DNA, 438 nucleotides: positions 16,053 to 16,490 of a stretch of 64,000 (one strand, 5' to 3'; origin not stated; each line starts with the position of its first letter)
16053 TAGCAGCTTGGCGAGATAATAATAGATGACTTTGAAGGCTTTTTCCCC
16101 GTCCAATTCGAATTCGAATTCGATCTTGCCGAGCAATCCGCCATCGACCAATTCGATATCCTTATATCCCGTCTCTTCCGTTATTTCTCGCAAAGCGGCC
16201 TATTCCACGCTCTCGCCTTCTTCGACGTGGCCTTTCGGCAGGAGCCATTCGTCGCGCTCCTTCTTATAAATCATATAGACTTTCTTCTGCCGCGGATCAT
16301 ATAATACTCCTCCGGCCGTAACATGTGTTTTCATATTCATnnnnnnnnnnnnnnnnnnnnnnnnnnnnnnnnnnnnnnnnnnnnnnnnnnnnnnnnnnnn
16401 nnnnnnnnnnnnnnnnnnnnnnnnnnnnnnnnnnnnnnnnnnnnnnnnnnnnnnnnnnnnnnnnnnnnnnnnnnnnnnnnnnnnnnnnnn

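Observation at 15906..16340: Nudix hydrolase with an in-frame TAG exactly inside the Nudix box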

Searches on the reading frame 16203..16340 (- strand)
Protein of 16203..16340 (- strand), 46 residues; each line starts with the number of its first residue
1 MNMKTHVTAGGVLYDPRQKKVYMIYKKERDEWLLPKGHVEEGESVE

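Call 13: find_encoding_contigs(protein=window:16203-16340:-, flank=3000, max_places=10)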
Protein seq(46 aa) (46 aa): 3 contigs read that carry it; 2 places shown.
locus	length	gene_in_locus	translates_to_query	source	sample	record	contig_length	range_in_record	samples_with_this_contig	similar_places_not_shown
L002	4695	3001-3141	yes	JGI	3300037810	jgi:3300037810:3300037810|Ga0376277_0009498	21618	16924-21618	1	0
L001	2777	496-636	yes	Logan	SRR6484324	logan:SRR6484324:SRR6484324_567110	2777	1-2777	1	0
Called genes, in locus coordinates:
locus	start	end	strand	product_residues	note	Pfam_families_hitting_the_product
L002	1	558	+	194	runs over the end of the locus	PF00334:NDK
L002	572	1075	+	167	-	PF00293:NUDIX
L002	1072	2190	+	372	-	PF13439:Glyco_transf_4 (weak), PF00534:Glycos_transf_1, PF13692:Glyco_trans_1_4, PF13524:Glyco_trans_1_2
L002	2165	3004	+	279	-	-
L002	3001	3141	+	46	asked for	PF00293:NUDIX (weak)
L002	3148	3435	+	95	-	-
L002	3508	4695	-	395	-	?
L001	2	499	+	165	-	?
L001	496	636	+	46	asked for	PF00293:NUDIX (weak)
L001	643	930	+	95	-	-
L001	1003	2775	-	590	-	?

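Call 14: list_cluster_members(proteins=[P0008, window:16203-16340:-, P0001])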
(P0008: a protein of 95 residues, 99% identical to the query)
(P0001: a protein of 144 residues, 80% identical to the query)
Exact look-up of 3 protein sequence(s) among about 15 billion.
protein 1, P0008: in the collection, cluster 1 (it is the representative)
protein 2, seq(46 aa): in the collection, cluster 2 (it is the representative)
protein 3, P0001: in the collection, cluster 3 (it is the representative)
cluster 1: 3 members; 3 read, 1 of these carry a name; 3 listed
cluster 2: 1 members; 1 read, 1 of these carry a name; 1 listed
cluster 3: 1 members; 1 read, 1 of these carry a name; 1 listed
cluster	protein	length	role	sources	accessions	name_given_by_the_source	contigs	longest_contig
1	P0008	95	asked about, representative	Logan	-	-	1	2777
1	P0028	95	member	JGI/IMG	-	hypothetical protein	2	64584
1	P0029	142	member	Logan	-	-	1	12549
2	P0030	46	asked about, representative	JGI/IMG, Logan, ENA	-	ADP-ribose pyrophosphatase YjhB (NUDIX family)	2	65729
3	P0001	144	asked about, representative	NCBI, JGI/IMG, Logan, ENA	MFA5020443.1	MAG: NUDIX domain-containing protein [Patescibacteria group bacterium]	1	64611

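Call 16: find_encoding_contigs(protein=P0029, flank=6000, max_places=6)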
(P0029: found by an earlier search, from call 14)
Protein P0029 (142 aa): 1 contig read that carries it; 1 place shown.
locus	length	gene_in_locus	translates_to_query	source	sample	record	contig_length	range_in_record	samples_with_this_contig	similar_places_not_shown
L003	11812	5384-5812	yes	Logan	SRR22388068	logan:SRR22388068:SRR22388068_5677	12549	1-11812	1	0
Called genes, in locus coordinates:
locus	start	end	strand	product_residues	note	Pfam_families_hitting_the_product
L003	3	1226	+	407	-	?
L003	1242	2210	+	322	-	-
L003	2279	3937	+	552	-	PF16927:HisKA_7TM, PF00512:HisKA, PF02518:HATPase_c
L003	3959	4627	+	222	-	PF01909:NTP_transf_2 (weak)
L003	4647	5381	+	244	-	-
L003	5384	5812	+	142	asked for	PF00293:NUDIX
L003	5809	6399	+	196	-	PF00334:NDK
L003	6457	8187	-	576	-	PF07973:tRNA_SAD, PF00587:tRNA-synt_2b, PF03129:HGTP_anticodon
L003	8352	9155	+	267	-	-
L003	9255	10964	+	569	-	PF03485:Arg_tRNA_synt_N, PF00750:tRNA-synt_1d, PF05746:DALR_1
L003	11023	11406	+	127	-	PF00072:Response_reg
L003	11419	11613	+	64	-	PF00037:Fer4 (faint), PF13370:Fer4_13, PF13459:Fer4_15 (weak)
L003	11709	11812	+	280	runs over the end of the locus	?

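Call 17: find_encoding_contigs(protein=P0028, flank=3000, max_places=6)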
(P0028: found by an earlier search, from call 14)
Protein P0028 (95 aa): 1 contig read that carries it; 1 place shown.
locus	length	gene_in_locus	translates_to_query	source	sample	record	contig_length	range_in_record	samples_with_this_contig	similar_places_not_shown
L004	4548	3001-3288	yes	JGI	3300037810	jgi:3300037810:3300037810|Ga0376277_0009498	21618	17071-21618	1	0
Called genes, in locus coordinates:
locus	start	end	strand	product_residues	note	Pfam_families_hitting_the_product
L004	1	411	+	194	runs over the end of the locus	PF00334:NDK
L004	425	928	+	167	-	PF00293:NUDIX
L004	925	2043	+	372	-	PF13439:Glyco_transf_4 (weak), PF00534:Glycos_transf_1, PF13692:Glyco_trans_1_4, PF13524:Glyco_trans_1_2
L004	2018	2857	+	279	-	-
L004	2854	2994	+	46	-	PF00293:NUDIX (weak)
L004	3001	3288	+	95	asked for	-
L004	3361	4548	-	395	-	?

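Call 33: search_protein_families(library=ncbifam, proteins=[L003:3959-4627:+, L003:4647-5381:+, L003:5809-6399:+], max_evalue=0.1)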
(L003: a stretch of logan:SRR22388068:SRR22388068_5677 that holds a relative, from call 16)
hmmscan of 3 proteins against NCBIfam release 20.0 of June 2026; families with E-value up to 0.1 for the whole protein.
L003:3959-4627:+ (222 aa): 4 families
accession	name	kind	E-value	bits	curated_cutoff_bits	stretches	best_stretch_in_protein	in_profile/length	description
NF047752.1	MntA_antitoxin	equivalog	0.00063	19.6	60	1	25-101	6-81/106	type VII toxin-antitoxin system MntA family adenylyltransferase antitoxin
TIGR03671.1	cca_archaeal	equivalog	0.0088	14.9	281.3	1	12-62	24-76/410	CCA tRNA nucleotidyltransferase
NF041117.1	CBASS_cyclase_b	equivalog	0.044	13.4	200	1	20-56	27-65/275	CBASS oligonucleotide cyclase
TIGR01369.1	CPSaseII_lrg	equivalog_domain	0.058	11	1027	1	15-72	184-241/1052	carbamoyl-phosphate synthase (glutamine-hydrolyzing) large subunit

L003:4647-5381:+ (244 aa): 0 families

L003:5809-6399:+ (196 aa): 4 families
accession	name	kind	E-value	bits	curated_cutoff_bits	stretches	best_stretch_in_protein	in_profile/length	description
NF001908.0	PRK00668.1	equivalog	9.6e-11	41.6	155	1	22-176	4-135/141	nucleoside-diphosphate kinase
NF011112.0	PRK14540.1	equivalog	3.4e-07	30.2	202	1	28-122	14-106/135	nucleoside-diphosphate kinase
NF011113.0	PRK14541.1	equivalog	0.011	15.8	255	0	38-96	20-78/140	nucleoside-diphosphate kinase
NF011116.0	PRK14545.1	equivalog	0.064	13.4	217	0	24-124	6-109/139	nucleoside-diphosphate kinase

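Call 34: search_protein_families(library=pfam, proteins=[L003:3959-4627:+, L003:4647-5381:+, L003:5809-6399:+], max_evalue=1)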
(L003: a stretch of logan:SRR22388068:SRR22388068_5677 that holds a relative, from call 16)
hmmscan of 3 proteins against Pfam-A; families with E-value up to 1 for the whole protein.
L003:3959-4627:+ (222 aa): 3 families
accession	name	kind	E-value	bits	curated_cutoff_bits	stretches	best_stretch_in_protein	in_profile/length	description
PF01909.29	NTP_transf_2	-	3.8e-07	30.8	21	1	17-92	3-72/93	Nucleotidyltransferase domain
PF18765.7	Polbeta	-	8.7e-05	23.1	26.9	1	18-102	3-89/93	Polymerase beta, Nucleotidyltransferase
PF01745.22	IPT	-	0.12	12.2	20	1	162-194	170-202/233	Isopentenyl transferase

L003:4647-5381:+ (244 aa): 0 families

L003:5809-6399:+ (196 aa): 2 families
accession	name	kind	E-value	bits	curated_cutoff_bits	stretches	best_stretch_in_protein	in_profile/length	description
PF00334.24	NDK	-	3.6e-12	46.7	27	1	23-176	2-132/135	Nucleoside diphosphate kinase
PF00185.30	OTCace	-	0.05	14.1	29.4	0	151-186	53-88/157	Aspartate/ornithine carbamoyltransferase, Asp/Orn binding domain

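Call 61: find_homologous_proteins(query=window:16203-16340:-, max_evalue=0.01)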
Query seq(46 aa) (46 aa): 1 proteins with E <= 0.01 among 1 candidates.
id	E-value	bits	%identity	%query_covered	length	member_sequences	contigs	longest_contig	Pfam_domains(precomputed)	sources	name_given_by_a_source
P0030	4.2e-24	99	100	100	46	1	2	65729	PF00293.35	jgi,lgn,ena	jgi:ADP-ribose pyrophosphatase YjhB (NUDIX family)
